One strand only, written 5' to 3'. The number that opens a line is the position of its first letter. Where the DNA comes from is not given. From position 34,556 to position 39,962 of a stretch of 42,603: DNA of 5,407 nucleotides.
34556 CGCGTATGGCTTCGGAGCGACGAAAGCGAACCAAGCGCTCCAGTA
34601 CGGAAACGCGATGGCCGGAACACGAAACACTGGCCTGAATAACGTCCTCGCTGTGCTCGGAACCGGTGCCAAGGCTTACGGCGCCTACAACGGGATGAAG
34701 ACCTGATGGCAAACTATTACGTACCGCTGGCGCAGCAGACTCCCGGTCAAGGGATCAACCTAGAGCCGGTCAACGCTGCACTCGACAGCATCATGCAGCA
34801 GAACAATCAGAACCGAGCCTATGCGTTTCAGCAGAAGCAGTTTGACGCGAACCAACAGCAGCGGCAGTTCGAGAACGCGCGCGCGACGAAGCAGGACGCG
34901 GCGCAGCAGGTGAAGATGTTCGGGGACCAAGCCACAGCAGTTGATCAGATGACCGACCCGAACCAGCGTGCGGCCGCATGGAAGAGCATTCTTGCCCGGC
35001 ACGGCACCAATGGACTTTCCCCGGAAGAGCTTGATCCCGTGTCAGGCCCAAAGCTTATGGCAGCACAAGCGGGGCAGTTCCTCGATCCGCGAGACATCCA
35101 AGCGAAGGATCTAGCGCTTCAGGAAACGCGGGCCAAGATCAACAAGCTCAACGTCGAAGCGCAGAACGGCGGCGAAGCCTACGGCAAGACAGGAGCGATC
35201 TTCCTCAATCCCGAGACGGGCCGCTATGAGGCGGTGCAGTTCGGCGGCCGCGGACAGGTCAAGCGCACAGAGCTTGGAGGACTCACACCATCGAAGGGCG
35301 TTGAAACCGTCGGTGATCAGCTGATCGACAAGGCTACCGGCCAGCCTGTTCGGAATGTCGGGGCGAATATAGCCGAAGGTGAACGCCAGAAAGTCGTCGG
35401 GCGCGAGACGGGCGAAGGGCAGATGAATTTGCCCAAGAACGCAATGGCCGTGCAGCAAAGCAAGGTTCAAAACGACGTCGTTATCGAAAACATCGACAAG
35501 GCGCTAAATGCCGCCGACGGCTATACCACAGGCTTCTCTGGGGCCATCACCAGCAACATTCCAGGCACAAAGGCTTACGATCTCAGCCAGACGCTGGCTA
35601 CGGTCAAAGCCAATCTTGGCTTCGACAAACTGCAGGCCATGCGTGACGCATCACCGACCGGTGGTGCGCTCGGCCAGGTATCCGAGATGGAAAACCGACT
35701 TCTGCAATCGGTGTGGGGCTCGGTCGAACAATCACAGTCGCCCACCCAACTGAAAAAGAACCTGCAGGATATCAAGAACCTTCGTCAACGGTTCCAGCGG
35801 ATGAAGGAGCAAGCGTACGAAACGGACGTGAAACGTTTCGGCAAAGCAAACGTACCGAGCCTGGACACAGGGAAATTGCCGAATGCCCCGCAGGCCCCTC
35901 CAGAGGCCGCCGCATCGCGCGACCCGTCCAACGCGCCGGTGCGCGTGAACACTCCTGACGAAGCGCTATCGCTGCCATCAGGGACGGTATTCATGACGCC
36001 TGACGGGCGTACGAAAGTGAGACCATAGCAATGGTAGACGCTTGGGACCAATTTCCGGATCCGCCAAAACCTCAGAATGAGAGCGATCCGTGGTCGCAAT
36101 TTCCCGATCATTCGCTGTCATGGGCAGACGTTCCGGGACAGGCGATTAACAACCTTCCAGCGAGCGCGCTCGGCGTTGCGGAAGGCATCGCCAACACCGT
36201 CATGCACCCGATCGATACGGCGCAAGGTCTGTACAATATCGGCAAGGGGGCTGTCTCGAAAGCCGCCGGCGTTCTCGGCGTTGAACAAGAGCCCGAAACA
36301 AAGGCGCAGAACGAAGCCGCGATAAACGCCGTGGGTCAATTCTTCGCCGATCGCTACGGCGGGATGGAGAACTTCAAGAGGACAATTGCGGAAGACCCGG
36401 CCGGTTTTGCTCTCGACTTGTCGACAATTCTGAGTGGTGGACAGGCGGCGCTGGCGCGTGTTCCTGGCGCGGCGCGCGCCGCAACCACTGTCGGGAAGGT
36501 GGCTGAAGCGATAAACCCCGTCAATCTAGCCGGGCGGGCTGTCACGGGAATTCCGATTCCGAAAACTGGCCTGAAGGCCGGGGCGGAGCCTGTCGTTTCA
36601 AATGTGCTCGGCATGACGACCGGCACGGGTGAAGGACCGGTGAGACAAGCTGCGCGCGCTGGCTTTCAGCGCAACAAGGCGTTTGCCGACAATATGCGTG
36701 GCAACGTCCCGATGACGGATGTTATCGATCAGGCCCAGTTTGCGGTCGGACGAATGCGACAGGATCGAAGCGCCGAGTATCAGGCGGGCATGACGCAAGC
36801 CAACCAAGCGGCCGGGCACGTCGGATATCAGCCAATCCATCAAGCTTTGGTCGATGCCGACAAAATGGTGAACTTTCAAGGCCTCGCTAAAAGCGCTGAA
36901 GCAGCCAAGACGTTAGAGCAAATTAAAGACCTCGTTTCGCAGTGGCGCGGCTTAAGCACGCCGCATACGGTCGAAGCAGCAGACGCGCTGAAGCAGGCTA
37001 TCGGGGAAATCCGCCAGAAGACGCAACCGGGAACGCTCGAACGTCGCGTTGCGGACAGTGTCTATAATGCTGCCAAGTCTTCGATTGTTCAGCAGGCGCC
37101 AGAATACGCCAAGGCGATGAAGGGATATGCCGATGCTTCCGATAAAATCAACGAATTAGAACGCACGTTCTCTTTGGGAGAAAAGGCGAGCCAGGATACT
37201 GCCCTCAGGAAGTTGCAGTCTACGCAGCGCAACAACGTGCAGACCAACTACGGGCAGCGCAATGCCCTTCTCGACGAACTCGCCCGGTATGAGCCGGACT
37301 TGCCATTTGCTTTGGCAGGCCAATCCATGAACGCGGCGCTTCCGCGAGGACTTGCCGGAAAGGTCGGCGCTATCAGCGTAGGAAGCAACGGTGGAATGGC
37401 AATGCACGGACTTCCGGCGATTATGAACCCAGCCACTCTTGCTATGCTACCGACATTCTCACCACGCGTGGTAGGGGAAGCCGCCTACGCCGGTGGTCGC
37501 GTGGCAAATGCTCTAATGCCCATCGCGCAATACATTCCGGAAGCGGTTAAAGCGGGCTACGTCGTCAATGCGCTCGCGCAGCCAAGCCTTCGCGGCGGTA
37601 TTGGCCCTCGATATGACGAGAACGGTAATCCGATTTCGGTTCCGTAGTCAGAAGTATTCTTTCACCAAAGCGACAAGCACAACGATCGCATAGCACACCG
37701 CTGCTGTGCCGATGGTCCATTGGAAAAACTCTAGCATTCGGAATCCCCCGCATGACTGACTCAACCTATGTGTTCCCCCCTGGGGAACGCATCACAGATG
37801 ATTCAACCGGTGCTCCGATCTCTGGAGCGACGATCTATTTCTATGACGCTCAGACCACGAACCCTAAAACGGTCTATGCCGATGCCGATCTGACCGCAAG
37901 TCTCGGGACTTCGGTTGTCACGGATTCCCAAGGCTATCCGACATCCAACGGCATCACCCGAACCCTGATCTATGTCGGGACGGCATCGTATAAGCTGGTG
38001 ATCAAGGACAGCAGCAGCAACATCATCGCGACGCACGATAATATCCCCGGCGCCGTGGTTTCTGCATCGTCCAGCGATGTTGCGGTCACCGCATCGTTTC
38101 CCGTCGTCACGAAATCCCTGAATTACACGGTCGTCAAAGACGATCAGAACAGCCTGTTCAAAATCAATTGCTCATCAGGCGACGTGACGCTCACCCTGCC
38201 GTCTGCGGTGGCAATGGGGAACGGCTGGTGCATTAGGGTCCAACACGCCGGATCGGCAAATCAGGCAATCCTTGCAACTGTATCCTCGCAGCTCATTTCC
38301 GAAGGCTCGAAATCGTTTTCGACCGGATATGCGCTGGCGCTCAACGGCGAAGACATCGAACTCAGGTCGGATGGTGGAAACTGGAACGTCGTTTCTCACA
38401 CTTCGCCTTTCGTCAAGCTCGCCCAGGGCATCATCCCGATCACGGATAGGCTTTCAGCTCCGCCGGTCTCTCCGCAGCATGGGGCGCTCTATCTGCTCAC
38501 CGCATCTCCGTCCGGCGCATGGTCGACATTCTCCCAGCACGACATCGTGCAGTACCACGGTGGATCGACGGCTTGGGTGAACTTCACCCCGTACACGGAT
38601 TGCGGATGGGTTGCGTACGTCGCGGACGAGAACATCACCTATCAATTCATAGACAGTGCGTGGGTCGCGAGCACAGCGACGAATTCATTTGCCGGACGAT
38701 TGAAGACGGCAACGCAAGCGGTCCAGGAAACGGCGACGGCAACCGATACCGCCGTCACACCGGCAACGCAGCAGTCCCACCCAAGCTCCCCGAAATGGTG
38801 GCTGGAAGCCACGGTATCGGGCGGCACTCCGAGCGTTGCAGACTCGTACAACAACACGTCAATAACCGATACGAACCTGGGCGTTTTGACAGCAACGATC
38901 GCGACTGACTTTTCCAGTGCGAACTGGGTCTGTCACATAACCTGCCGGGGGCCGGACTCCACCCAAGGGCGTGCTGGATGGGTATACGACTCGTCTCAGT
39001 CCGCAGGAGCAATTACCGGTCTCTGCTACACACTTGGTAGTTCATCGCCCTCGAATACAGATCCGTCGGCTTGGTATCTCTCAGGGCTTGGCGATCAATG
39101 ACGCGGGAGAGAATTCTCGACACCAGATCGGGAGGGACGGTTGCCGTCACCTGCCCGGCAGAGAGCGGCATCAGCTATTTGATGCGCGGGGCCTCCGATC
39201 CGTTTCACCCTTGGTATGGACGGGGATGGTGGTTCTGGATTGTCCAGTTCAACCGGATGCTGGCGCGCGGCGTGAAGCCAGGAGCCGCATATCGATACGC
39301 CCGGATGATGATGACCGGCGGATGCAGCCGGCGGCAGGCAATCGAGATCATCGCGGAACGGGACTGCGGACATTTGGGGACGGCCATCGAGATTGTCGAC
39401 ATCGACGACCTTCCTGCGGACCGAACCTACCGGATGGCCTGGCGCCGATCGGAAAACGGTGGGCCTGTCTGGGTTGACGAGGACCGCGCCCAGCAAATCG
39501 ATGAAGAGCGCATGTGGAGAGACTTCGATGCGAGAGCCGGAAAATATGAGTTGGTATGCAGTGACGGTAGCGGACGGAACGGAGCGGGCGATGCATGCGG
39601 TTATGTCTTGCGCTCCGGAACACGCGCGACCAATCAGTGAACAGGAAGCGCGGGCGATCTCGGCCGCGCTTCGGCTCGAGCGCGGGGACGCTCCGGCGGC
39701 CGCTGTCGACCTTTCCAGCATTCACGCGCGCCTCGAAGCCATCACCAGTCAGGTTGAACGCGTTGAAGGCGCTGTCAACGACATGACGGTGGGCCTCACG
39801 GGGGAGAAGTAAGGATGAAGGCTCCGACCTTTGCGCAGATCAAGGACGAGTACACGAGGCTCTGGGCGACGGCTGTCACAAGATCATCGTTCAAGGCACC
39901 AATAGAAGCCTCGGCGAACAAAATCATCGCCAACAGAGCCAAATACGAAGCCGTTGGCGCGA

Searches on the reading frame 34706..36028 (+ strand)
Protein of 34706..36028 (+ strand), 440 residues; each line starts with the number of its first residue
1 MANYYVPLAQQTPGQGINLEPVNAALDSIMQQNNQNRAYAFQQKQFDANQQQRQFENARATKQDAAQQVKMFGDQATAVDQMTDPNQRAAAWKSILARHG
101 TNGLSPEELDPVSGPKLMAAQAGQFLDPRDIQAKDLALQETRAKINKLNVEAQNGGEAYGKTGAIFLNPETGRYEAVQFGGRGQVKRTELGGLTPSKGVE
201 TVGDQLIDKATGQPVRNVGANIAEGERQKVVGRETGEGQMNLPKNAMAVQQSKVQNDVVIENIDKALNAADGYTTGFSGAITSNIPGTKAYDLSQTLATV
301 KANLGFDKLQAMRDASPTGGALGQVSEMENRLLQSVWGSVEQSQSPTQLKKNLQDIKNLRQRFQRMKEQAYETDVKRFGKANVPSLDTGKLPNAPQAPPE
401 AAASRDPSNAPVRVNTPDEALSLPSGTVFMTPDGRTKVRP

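Call 17: search_protein_families(library=phrogs, proteins=[window:34706-36028:+], max_evalue=0.001)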
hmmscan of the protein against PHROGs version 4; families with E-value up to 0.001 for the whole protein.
window:34706-36028:+ (440 aa): 2 families
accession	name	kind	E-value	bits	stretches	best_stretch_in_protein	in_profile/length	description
phrog_24864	-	unknown function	5.6e-27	95.4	1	255-358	590-696/729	-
phrog_27813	-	unknown function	5.2e-12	46.1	1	267-437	443-602/608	-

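Call 22: search_protein_families(library=pfam, proteins=[window:34706-36028:+], max_evalue=0.01)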
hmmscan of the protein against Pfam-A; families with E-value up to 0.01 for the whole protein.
window:34706-36028:+ (440 aa): 0 families

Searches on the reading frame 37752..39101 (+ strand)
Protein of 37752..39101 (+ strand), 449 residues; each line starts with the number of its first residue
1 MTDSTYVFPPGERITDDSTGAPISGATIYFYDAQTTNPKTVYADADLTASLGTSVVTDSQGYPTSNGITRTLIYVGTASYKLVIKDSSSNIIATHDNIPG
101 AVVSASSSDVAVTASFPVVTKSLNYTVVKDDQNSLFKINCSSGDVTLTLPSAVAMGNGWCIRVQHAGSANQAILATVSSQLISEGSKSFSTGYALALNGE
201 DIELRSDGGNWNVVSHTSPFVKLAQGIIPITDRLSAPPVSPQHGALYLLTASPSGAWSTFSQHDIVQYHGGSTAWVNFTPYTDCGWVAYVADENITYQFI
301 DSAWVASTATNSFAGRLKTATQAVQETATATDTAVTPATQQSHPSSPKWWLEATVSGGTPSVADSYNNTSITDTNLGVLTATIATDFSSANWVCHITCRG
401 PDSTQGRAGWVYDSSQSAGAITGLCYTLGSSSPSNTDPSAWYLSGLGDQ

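Call 17: search_protein_families(library=phrogs, proteins=[window:37752-39101:+], max_evalue=0.001)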
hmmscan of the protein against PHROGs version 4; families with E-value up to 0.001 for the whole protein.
window:37752-39101:+ (449 aa): 6 families
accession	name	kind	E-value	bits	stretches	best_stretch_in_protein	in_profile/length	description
phrog_5363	-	unknown function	8.4e-15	56.2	1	233-354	47-161/245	-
phrog_15388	-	unknown function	1.7e-09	38.5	1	231-336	40-140/345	-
phrog_21978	-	unknown function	3.8e-09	37.8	1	225-332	37-127/220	-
phrog_26190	-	unknown function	7.1e-07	29.8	1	18-98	16-89/260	-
phrog_11355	-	tail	1.3e-05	26.2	1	325-400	8-83/131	tail fiber protein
phrog_7049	-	tail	1.4e-05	25.7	1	234-308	46-115/246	tail fiber protein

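Call 22: search_protein_families(library=pfam, proteins=[window:37752-39101:+], max_evalue=0.01)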
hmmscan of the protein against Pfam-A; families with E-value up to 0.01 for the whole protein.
window:37752-39101:+ (449 aa): 1 family
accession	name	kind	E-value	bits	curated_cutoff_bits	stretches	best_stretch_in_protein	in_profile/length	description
PF10983.13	DUF2793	-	1.5e-10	41.3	27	1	233-305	20-87/87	Protein of unknown function (DUF2793)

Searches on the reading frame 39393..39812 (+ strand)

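Call 79: search_protein_families(library=ncbifam, proteins=[window:39393-39812:+], max_evalue=0.01)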
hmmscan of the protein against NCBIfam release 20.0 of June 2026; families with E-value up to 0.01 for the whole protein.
window:39393-39812:+ (139 aa): 1 family
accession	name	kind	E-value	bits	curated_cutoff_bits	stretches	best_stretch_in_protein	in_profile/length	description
NF005400.0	PRK06947.1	equivalog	0.0074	15.5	367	1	87-138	125-178/252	SDR family oxidoreductase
